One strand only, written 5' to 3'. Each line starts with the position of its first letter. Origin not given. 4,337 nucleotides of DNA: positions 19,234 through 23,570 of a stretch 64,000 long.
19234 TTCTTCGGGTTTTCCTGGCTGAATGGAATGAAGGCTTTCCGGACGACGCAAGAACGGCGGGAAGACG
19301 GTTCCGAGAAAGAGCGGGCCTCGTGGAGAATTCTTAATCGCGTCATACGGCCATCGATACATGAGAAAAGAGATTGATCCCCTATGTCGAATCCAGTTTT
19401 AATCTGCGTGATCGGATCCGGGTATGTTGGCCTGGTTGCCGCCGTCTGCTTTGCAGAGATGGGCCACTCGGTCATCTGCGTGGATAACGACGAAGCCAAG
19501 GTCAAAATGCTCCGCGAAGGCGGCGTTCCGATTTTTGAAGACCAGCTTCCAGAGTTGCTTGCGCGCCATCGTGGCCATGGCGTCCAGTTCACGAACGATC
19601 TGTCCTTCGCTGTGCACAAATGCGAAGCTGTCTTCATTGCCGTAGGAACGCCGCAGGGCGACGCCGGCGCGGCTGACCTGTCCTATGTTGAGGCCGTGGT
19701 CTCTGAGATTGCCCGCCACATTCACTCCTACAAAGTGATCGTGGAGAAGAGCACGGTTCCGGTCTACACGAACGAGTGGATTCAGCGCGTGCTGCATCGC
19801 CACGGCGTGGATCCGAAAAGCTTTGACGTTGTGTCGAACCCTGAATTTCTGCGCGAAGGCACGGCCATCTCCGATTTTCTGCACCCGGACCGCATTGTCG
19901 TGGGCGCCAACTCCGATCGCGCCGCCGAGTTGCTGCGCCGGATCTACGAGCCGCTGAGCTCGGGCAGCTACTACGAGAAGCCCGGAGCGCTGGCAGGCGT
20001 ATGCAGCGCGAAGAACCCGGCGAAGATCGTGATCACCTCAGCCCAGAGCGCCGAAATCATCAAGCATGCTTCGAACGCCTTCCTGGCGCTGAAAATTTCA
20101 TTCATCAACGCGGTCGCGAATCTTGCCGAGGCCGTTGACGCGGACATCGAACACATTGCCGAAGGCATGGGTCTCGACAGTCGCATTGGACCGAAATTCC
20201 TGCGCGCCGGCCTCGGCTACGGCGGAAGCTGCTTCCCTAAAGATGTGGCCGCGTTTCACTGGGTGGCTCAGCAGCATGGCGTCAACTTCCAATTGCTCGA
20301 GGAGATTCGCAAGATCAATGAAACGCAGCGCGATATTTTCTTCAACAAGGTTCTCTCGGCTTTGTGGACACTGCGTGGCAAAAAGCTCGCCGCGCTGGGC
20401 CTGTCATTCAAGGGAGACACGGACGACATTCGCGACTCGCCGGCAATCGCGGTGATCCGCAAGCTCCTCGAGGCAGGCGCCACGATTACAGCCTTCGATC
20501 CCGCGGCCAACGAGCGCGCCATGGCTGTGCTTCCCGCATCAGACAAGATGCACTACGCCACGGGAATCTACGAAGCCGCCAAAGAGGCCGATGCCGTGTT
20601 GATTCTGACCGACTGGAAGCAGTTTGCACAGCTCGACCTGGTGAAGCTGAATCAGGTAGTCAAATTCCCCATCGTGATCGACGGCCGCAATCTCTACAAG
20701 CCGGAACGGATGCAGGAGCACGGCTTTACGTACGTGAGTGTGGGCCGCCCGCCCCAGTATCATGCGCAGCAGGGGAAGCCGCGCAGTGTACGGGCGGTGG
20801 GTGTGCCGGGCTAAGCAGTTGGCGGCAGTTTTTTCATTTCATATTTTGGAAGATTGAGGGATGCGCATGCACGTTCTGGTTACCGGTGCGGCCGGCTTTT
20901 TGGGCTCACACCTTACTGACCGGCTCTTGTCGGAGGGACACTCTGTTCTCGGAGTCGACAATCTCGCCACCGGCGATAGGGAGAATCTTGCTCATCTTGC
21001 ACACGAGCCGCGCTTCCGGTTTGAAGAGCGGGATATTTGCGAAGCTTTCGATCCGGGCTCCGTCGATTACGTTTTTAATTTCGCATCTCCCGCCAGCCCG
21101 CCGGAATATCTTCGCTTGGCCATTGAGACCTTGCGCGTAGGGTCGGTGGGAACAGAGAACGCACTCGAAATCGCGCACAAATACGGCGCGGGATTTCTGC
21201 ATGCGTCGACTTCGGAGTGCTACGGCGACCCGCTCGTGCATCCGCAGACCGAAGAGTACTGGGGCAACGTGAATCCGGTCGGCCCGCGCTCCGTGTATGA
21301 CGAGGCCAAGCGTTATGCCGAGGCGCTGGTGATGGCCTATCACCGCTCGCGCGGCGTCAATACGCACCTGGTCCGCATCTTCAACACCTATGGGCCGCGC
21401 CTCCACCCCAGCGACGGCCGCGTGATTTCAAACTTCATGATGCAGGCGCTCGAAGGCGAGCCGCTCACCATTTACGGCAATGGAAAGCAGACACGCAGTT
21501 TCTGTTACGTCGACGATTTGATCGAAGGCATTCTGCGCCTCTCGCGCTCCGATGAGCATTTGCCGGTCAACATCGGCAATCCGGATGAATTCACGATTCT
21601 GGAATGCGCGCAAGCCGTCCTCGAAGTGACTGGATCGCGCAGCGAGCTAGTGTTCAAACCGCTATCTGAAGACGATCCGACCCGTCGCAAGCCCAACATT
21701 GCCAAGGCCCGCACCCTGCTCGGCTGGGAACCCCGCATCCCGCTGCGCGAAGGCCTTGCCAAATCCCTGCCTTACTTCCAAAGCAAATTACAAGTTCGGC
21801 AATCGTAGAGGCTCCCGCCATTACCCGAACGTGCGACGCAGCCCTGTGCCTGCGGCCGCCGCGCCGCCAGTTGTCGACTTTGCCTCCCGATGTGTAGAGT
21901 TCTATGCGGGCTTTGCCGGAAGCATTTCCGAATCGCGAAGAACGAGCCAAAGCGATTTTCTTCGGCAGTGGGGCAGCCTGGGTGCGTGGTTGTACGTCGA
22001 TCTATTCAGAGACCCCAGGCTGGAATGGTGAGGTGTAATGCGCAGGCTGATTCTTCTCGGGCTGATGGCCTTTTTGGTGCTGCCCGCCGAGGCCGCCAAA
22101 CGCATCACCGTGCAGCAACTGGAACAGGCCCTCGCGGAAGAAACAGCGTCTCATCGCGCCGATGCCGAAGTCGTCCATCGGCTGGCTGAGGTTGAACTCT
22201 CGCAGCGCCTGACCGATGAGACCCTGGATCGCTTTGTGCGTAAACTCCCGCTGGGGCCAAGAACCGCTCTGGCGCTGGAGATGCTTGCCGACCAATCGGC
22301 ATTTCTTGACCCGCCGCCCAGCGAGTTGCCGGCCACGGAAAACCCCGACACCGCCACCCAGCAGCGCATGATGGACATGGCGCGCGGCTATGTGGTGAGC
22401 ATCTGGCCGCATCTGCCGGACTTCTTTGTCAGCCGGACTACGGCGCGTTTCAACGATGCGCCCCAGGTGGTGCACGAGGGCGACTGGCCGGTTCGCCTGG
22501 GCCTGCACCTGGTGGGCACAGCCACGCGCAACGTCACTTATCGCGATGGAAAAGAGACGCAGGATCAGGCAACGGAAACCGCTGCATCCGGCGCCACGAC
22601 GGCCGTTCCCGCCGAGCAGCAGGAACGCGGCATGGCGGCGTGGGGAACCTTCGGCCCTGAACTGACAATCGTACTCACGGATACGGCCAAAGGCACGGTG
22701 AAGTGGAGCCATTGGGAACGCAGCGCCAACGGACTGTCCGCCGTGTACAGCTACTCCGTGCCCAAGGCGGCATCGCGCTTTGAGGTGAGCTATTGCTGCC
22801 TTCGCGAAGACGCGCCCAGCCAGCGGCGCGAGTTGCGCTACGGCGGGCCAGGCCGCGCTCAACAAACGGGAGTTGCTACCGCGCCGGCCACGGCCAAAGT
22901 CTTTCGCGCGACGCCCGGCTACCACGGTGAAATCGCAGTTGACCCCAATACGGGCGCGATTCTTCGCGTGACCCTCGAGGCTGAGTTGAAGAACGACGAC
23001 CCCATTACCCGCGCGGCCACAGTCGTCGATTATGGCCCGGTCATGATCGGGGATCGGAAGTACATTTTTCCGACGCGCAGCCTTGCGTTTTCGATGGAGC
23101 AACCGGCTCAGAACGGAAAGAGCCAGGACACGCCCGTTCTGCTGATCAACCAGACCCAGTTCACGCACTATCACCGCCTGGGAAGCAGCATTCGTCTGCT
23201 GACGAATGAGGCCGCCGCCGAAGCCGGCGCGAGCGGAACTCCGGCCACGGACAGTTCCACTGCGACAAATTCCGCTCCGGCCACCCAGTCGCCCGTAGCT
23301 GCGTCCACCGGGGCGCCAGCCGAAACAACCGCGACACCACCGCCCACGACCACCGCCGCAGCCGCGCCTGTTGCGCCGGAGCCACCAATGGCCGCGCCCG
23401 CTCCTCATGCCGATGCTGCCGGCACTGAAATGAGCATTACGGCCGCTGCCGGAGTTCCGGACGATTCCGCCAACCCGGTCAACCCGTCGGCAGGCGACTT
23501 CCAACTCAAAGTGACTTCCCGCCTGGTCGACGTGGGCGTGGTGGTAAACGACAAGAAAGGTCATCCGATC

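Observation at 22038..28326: One unassigned secreted module of about 380 aa used three times in a row, once fused to a VWFA-related acidobacterial-type domain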

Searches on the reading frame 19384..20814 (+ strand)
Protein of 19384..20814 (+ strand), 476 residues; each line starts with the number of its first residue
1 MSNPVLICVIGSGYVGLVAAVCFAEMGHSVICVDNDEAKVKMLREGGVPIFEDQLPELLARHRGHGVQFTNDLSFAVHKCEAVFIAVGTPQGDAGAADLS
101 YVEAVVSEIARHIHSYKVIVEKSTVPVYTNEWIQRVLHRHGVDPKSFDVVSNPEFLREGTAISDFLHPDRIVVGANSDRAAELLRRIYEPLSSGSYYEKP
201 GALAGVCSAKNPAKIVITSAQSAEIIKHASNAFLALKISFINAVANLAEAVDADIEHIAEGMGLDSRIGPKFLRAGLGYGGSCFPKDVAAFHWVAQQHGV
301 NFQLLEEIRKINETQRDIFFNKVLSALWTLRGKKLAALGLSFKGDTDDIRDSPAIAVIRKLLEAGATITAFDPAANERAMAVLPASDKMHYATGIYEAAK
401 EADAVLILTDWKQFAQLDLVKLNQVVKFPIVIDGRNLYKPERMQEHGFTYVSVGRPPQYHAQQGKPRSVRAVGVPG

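Call 15: search_protein_families(library=pfam, proteins=[window:19384-20814:+], max_evalue=0.001)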
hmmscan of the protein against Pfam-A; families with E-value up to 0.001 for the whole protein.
window:19384-20814:+ (476 aa): 8 families
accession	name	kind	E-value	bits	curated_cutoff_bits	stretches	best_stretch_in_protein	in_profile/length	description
PF03721.20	UDPG_MGDP_dh_N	-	5.7e-63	212.3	27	1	7-187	3-187/187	UDP-glucose/GDP-mannose dehydrogenase family, NAD binding domain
PF00984.24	UDPG_MGDP_dh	-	3.3e-36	123.7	25.4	1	221-313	1-93/94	UDP-glucose/GDP-mannose dehydrogenase family, central domain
PF03720.21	UDPG_MGDP_dh_C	-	6.2e-33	113.7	30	1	336-440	1-103/103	UDP-glucose/GDP-mannose dehydrogenase family, UDP binding domain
PF03446.21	NAD_binding_2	-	5e-06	27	21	1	7-142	2-112/161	NAD binding domain of 6-phosphogluconate dehydrogenase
PF03807.23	F420_oxidored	-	2.3e-05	25.3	21.6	0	7-90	2-70/94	NADP oxidoreductase coenzyme F420-dependent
PF02558.23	ApbA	-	0.00018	21.6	22.2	0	7-92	1-79/150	Ketopantoate reductase PanE/ApbA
PF02254.24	TrkA_N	-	0.00024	21.9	23.8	0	7-51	1-45/116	TrkA-N domain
PF01210.29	NAD_Gly3P_dh_N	-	0.00081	19.8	23.1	0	7-119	2-106/158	NAD-dependent glycerol-3-phosphate dehydrogenase N-terminus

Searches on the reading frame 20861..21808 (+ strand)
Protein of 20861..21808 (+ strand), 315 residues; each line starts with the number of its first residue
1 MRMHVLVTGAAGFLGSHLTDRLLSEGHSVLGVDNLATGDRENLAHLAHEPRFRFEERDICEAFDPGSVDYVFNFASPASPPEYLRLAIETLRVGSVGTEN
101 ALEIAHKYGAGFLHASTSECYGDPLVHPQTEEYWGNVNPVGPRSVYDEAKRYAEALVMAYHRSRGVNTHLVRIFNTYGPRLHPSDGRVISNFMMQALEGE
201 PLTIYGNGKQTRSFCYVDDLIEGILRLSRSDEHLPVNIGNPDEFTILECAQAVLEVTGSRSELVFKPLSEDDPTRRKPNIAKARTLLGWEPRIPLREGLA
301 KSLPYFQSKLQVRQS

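Call 15: search_protein_families(library=pfam, proteins=[window:20861-21808:+], max_evalue=0.001)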
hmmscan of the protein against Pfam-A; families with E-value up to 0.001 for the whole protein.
window:20861-21808:+ (315 aa): 6 families
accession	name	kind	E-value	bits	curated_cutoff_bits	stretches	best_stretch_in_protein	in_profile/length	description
PF01370.27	Epimerase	-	4.5e-53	180.6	20.9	1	5-239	1-240/240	NAD dependent epimerase/dehydratase family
PF16363.11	GDP_Man_Dehyd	-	1.1e-50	173.4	27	1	6-300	1-330/332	GDP-mannose 4,6 dehydratase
PF04321.23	RmlD_sub_bind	-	7.6e-10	38.8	27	1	3-271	1-244/287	RmlD substrate binding domain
PF07993.18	NAD_binding_4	-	2.4e-08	33.9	20.1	0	89-192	107-220/258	Male sterility protein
PF02719.21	Polysacc_synt_2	-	5.2e-08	32.9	20.2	0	140-261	132-251/293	Polysaccharide biosynthesis protein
PF01073.25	3Beta_HSD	-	8.8e-07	28.7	22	1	6-220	1-221/280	3-beta hydroxysteroid dehydrogenase/isomerase family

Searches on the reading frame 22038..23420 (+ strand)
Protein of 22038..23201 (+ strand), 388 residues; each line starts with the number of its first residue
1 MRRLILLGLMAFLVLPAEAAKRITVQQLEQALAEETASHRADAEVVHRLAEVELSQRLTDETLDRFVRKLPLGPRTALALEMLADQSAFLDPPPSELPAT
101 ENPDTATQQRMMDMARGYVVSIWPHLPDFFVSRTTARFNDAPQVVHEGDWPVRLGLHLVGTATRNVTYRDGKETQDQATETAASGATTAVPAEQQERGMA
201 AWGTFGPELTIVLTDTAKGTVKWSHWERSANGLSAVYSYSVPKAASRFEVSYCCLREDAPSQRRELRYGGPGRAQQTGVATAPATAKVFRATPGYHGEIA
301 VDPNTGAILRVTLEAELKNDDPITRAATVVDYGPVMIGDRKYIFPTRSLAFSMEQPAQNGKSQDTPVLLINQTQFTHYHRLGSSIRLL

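Call 10: search_solved_structures(query=A1, max_evalue=10)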
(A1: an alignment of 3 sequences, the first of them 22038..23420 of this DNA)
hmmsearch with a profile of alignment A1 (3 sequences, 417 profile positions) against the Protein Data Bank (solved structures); distinct sequences matched with E-value up to 10: 0.

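Call 30: find_homologous_proteins(query=window:22038-23201:+, max_evalue=0.001)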
Query window:22038-23201:+ (388 aa): 269 proteins with E <= 0.001 among 8000 candidates; the best 120 are listed.
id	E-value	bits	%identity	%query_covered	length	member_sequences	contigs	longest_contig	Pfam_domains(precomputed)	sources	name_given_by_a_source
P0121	1.0e-255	865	100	100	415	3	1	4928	-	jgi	-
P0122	9.9e-176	602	69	100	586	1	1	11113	-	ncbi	ncbi:MAG: hypothetical protein ABSF53_20415 [Terracidiphilus sp.]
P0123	5.0e-172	590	68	100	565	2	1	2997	-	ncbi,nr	ncbi:MAG TPA: hypothetical protein VMQ56_10400 [Terracidiphilus sp.]|nr:hypothetical protein [Terrac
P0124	9.9e-146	503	62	92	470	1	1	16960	-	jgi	jgi:hypothetical protein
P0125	9.4e-138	477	59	97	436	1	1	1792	-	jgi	-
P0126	4.2e-132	459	57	99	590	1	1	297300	-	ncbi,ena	-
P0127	1.4e-126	440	51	95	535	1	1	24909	-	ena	-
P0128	1.1e-124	434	53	100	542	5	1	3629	-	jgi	jgi:hypothetical protein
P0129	3.4e-122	426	53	94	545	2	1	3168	-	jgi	jgi:hypothetical protein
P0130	1.3e-117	411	50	100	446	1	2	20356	-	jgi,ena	jgi:cell division septation protein DedD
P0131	1.7e-115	404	51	100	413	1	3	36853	-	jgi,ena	-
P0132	6.0e-115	402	52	100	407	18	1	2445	-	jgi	jgi:hypothetical protein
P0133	1.1e-114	401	51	100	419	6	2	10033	-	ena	-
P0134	2.3e-114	400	50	100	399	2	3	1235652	-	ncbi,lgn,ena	-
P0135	8.6e-111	389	50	97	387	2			-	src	-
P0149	2.7e-99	351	46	100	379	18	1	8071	-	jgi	jgi:hypothetical protein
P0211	1.2e-77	280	39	100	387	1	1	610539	-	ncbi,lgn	ncbi:MAG: hypothetical protein ACLGSD_17060 [Acidobacteriota bacterium]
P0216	9.8e-75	270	39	100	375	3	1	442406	-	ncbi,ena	-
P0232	1.0e-61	227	37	95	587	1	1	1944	-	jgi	jgi:hypothetical protein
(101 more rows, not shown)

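Call 33: search_protein_families(library=pfam, proteins=[P0232], max_evalue=0.01)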
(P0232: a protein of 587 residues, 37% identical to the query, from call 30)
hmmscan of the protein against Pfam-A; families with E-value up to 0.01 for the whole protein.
P0232 (587 aa): 0 families

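Call 34: search_protein_families(library=ncbifam, proteins=[P0232], max_evalue=0.01)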
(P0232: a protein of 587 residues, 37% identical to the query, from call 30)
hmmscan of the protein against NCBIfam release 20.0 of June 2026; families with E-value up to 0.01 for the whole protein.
P0232 (587 aa): 1 family
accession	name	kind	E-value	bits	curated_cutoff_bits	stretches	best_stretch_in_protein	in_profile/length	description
TIGR03436.1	acidobact_VWFA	subfamily_domain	2.4e-16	60.1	81.25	1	22-185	157-322/324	VWA domain-containing protein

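Call 57: find_encoding_contigs(protein=P0211, flank=8000, max_places=2)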
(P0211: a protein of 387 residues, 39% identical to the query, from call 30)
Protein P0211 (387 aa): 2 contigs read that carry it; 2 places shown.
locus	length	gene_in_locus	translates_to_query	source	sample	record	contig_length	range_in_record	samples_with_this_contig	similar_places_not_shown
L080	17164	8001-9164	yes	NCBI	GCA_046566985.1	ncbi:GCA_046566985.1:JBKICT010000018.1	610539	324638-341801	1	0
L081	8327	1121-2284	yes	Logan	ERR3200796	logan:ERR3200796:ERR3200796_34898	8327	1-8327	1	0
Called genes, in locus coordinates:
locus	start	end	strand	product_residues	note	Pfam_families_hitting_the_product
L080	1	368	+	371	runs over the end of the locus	PF02163:Peptidase_M50 (faint), PF00571:CBS (weak)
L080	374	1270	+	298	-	PF00590:TP_methylase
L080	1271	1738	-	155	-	-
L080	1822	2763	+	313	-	PF00291:PALP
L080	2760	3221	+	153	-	PF14464:Prok-JAB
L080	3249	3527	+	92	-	PF02597:ThiS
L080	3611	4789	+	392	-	PF00899:ThiF, PF00581:Rhodanese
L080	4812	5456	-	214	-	PF13189:Cytidylate_kin2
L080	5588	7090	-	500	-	PF00004:AAA (weak), PF07728:AAA_5 (weak), PF07724:AAA_2, PF00004:AAA (weak)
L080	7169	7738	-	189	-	PF00227:Proteasome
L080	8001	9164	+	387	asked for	-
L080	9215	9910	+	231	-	PF12796:Ank_2, PF13637:Ank_4 (weak), PF13857:Ank_5 (weak), PF00023:Ank, PF13606:Ank_3 (weak), PF12796:Ank_2, PF13857:Ank_5, PF00023:Ank (weak)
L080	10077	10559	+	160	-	PF12158:DUF3592 (weak)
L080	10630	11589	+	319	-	PF01545:Cation_efflux, PF16916:ZT_dimer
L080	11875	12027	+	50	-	-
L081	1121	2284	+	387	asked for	-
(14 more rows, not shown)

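Call 58: find_encoding_contigs(protein=P0216, flank=8000, max_places=2)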
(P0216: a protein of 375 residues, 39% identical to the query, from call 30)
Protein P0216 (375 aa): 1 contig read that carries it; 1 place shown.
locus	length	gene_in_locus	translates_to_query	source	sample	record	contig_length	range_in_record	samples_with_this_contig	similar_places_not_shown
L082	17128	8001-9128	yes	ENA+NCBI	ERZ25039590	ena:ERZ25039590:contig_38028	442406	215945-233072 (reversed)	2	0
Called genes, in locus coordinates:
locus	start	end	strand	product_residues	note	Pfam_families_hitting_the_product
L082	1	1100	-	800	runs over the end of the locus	PF09364:XFP_N, PF03894:XFP, PF09363:XFP_C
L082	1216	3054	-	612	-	PF01368:DHH, PF02272:DHHA1, PF17768:RecJ_OB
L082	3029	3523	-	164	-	-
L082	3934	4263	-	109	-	-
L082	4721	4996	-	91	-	PF04368:DUF507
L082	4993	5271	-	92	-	PF04368:DUF507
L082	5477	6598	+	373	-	-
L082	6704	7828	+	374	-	-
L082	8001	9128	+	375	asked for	-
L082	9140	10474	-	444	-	PF05496:RuvB_N, PF00004:AAA, PF07728:AAA_5 (faint), PF16193:AAA_assoc_2, PF12002:MgsA_C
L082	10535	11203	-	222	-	PF03473:MOSC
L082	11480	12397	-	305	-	PF13349:DUF4097, PF24016:DUF7330 (weak)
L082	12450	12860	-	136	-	PF00588:SpoU_methylase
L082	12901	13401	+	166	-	-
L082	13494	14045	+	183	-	PF01300:Sua5_yciO_yrdC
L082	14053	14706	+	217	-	PF02698:DUF218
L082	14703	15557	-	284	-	-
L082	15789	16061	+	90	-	PF04362:Iron_traffic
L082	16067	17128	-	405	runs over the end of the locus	PF13506:Glyco_transf_21, PF13641:Glyco_tranf_2_3, PF13632:Glyco_trans_2_3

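Call 61: find_encoding_contigs(protein=P0149, flank=8000, max_places=2)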
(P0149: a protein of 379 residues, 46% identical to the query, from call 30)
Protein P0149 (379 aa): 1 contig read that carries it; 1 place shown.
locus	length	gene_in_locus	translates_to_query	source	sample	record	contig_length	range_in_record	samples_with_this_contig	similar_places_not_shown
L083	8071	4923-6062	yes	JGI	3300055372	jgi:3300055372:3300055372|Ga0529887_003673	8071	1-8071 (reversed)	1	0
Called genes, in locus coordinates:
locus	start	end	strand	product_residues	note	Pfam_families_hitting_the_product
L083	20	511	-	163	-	PF17210:SdrD_B, PF13620:CarboxypepD_reg, PF13715:CarbopepD_reg_2, PF22904:NOMO1-like_2nd (weak)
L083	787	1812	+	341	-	PF13407:Peripla_BP_4, PF13377:Peripla_BP_3 (weak)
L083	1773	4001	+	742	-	PF07730:HisKA_3, PF02518:HATPase_c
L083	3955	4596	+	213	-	PF00072:Response_reg, PF00196:GerE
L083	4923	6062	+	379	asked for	-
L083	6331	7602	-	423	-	PF06779:MFS_4 (weak), PF07690:MFS_1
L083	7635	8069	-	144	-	?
